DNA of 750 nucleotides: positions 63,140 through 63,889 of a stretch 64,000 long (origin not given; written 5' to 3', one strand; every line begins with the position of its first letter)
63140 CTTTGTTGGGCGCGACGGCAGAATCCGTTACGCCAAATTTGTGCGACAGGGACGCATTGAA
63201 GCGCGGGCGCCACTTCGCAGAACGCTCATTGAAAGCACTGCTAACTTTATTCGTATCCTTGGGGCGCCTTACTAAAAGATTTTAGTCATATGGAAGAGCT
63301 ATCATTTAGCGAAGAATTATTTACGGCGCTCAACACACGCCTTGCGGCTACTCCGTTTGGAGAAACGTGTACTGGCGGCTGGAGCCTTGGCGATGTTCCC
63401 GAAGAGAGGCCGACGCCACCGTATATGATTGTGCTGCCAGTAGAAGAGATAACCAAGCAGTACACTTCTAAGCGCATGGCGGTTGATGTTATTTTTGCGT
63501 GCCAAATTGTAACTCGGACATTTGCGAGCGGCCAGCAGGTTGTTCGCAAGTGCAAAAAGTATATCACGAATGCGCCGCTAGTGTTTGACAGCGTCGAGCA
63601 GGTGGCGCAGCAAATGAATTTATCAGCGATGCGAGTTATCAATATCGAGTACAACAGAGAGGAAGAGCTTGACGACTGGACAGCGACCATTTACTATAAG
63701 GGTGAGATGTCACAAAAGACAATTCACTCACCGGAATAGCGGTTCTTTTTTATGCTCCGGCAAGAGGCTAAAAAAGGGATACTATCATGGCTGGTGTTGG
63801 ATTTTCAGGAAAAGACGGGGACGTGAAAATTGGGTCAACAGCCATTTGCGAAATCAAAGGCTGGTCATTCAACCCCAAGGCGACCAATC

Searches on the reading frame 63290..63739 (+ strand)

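Call 103: search_protein_families(library=pfam, proteins=[window:63290-63739:+], max_evalue=0.05)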
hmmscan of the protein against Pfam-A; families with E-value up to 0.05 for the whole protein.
window:63290-63739:+ (149 aa): 1 family
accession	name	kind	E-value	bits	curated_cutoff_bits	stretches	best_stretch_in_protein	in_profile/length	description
PF11367.14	Tail_completion_gp17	-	0.0018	18.9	24.5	1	13-127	2-105/124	Tail completion protein gp17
